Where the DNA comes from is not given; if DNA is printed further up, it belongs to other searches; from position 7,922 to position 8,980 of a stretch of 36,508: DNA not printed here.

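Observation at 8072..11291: WYL regulator divergently paired with two stand-alone DnaB-C-terminal-like ATPases (one active, one dead P-loop) and an unknown 252-aa protein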

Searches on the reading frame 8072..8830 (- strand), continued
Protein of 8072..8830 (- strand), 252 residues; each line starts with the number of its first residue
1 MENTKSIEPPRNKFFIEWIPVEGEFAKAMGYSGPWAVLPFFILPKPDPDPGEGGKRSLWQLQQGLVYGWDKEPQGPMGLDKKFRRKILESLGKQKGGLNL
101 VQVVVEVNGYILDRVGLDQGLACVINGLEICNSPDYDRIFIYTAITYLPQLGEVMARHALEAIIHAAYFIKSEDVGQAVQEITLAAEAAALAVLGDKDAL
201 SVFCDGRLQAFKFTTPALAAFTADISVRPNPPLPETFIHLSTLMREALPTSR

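Call 66: search_protein_families(library=padloc, proteins=[L011:510-980:+, L011:180-494:+, L001:2-1006:+, L001:1015-1701:+, L001:1743-2720:+, L001:2887-3345:+, L001:6837-8633:+, L001:8623-10833:+], max_evalue=0.001)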
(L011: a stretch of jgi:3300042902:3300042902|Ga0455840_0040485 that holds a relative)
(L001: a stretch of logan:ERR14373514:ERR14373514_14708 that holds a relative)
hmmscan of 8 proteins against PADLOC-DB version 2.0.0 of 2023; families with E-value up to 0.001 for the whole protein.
L011:510-980:+ (156 aa): 0 families

L011:180-494:+ (104 aa): 0 families

L001:2-1006:+ (334 aa): 3 families
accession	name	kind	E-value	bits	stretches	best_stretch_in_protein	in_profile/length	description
PDLC04132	HNH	-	1.6e-21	74.7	1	198-331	136-273/286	-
PDLC03529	REase_II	-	3.8e-15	54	1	230-328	285-379/389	Type II restriction enzyme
PDLC03546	HNH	-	2.7e-13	47.6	1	204-331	146-278/282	Type II restriction enzyme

L001:1015-1701:+ (228 aa): 0 families

L001:1743-2720:+ (325 aa): 0 families

L001:2887-3345:+ (152 aa): 0 families

L001:6837-8633:+ (598 aa): 20 families
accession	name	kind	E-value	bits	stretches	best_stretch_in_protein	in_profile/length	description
PDLC02695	Orf5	-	2.6e-21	73.7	2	17-126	7-116/601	Orf5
PDLC02701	Orf5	-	4.1e-17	59.9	2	19-113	9-104/596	Orf5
PDLC04157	HEC-06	-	4.6e-17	59.8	2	26-136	19-117/558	-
PDLC04155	HEC-06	-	1.3e-16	58.3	2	19-154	11-134/562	-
PDLC02686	Orf5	-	2.7e-15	53.9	2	29-108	20-96/566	Orf5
PDLC02786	SspE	-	3.9e-14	49.9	2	21-181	15-183/766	SspE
PDLC02700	Orf5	-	9.7e-14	49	1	27-153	9-130/555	Orf5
PDLC02792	SspE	-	1.2e-13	48.3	1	25-196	19-204/771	SspE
PDLC04154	HEC-06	-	3.1e-12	44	1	17-120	11-104/569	-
PDLC02687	Orf5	-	4.4e-10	36.9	1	26-117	14-95/543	Orf5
PDLC02690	Orf5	-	6e-09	33.3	1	29-106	9-77/531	Orf5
PDLC02688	Orf5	-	2.1e-08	31.2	1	33-106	13-79/554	Orf5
PDLC02693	Orf5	-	1.7e-07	28.7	1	25-220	4-208/543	Orf5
PDLC02783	SspE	-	2e-06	24.4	1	24-139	19-141/793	SspE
PDLC02689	Orf5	-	5.6e-06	23.2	0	29-106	18-84/558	Orf5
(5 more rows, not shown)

L001:8623-10833:+ (736 aa): 14 families
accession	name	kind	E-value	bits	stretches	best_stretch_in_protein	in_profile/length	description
PDLC04155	HEC-06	-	1.8e-09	34.7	1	13-98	11-93/562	-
PDLC02695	Orf5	-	6.8e-09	32.6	1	13-100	9-103/601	Orf5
PDLC04154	HEC-06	-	2.2e-08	31.2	1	3-92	3-89/569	-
PDLC02786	SspE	-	1.8e-07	27.9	0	25-101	25-111/766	SspE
PDLC02792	SspE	-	2.7e-07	27.3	0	77-133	92-145/771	SspE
PDLC04157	HEC-06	-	1e-06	25.7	1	21-96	20-93/558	-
PDLC02687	Orf5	-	1.7e-06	25.1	1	14-92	8-83/543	Orf5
PDLC02700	Orf5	-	3.5e-06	24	1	16-98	5-86/555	Orf5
PDLC02686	Orf5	-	5.3e-06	23.2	1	14-97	10-98/566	Orf5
PDLC02791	SspE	-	1.6e-05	21.3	0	161-237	272-344/775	SspE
PDLC02693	Orf5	-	4.5e-05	20.6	1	17-101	2-89/543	Orf5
PDLC04151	HEC-05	-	8.6e-05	19.4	0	78-228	116-266/600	-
PDLC02701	Orf5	-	0.00013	18.7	1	14-99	10-103/596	Orf5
PDLC02691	Orf5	-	0.0002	18.1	1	21-97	18-92/579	Orf5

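Call 77: fold_search(model_id=the predicted structure, library=viral)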
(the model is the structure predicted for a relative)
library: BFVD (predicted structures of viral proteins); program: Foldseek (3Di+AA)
matches with E <= 10: 336; with E <= 0.001: 0
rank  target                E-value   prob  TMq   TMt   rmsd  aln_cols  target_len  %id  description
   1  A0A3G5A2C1            1.0e-01  0.89  0.29  0.27  13.2       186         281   12  Uncharacterized protein [Harvfovirus sp.]
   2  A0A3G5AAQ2            2.2e-01  0.60  0.26  0.30  14.5       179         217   12  Uncharacterized protein [Hyperionvirus sp.]
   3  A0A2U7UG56            2.3e-01  0.35  0.25  0.24  17.1       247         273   12  Uncharacterized protein [Pandoravirus macleodensis]
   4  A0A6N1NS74            2.8e-01  0.23  0.18  0.15  15.5       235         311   12  Gamma-soluble NSF attachment protein [Tupanvirus deep ocean]
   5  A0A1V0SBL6            3.2e-01  0.82  0.35  0.31   9.0       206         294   11  Gamma-soluble NSF attachment protein [Catovirus CTV1]
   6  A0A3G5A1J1            4.5e-01  0.23  0.21  0.23  14.4       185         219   12  Tetratricopeptide repeat protein [Harvfovirus sp.]
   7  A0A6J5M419            4.7e-01  0.41  0.26  0.34   9.3       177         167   12  Uncharacterized protein [uncultured Caudovirales phage]
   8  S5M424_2              5.4e-01  0.21  0.21  0.06  19.3       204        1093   14  Tapemeasure protein [Bacillus phage Basilisk]
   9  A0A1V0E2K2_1          5.4e-01  0.09  0.15  0.08  17.9       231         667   10  Genome polyprotein (Fragment) [Zika virus]
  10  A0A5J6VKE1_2          6.9e-01  0.77  0.40  0.15   9.8       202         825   11  Uncharacterized protein [Megaviridae environmental sample]
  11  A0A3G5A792            7.2e-01  0.21  0.22  0.15  11.8       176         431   16  Uncharacterized protein [Hyperionvirus sp.]
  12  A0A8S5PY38            7.6e-01  0.47  0.31  0.24  12.8       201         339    9  Glycosyltransferase [Myoviridae sp. ctgsk7]
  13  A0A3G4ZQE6            8.0e-01  0.57  0.33  0.20   9.4       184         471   11  TPR repeat protein [Barrevirus sp.]
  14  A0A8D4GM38            8.0e-01  0.41  0.31  0.14  11.4       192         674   12  (no name in the UniProt tables at hand)
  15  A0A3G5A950            8.0e-01  0.16  0.18  0.18  13.1       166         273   11  RING-type domain-containing protein [Hyperionvirus sp.]
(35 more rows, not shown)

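Call 80: search_dna_similar(query=window:8072-8830:-, collection=plasmids, mode=protein, max_evalue=0.01, max_rows=10)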
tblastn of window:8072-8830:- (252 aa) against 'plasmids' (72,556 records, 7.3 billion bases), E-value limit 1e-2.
No match.

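Call 82: find_encoding_contigs(protein=P0013, flank=10000)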
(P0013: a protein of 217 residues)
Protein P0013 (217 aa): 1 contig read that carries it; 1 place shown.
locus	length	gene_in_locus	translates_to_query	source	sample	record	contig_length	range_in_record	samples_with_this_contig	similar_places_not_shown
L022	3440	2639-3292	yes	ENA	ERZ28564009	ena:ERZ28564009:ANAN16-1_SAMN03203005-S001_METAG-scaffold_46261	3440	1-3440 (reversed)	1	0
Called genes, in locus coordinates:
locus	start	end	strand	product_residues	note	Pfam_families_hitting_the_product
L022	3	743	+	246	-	?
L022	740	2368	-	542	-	PF00005:ABC_tran, PF02463:SMC_N (faint), PF13191:AAA_16 (faint), PF13401:AAA_22 (faint), PF13476:AAA_23 (weak), PF13555:AAA_29 (faint), PF05729:NACHT (faint), PF00005:ABC_tran, +2 more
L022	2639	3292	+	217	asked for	-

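Call 101: search_protein_families(library=pfam, alignment_id=A7, max_evalue=1)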
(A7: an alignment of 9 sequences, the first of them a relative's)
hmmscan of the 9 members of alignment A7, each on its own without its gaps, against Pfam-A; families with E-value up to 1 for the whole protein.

A. member 1, P0001 (252 aa): 0 families

B. families by the number of members that match (of 9 scanned): 1 family
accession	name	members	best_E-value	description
PF00152.25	tRNA-synt_2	1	0.26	tRNA synthetases class II (D, K and N)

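Call 107: search_protein_families(library=pfam, proteins=[L081:1524-2291:+, L081:2328-3464:+, L081:3691-4644:+, L081:4672-5958:+, L081:6096-7523:+, L081:11006-12016:-], max_evalue=0.01)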
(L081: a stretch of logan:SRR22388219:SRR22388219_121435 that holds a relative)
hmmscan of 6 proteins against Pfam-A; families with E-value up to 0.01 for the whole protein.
L081:1524-2291:+ (255 aa): 0 families

L081:2328-3464:+ (378 aa): 0 families

L081:3691-4644:+ (317 aa): 0 families

L081:4672-5958:+ (428 aa): 0 families

L081:6096-7523:+ (475 aa): 7 families
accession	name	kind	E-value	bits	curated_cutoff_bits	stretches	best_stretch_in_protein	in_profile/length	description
PF12796.13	Ank_2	-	9.2e-71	234.9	27.3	6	323-414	1-89/90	Ankyrin repeats (3 copies)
PF00023.36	Ank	-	4.6e-55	180.9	21.1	6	351-382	1-32/33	Ankyrin repeat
PF13637.12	Ank_4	-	2.5e-50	167.8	22.7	7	323-372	1-50/50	Ankyrin repeats (many copies)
PF13606.12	Ank_3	-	1.1e-38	126.7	22.3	4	351-380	1-30/30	Ankyrin repeat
PF13857.12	Ank_5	-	2.3e-38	130.3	27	5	307-359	3-56/56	Ankyrin repeats (many copies)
PF24521.3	Ank_KRIT1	-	6.7e-08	32.8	80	0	322-380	49-112/149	KRIT1 ankyrin-repeats domain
PF23745.1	ANK_LRRK2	-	3.9e-06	27.2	27.5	0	364-468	10-110/130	LRRK2 ANK repeat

L081:11006-12016:- (336 aa): 1 family
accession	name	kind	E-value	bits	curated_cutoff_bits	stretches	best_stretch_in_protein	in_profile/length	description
PF04471.18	Mrr_cat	-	1.5e-10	41.6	21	1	196-310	7-115/115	Restriction endonuclease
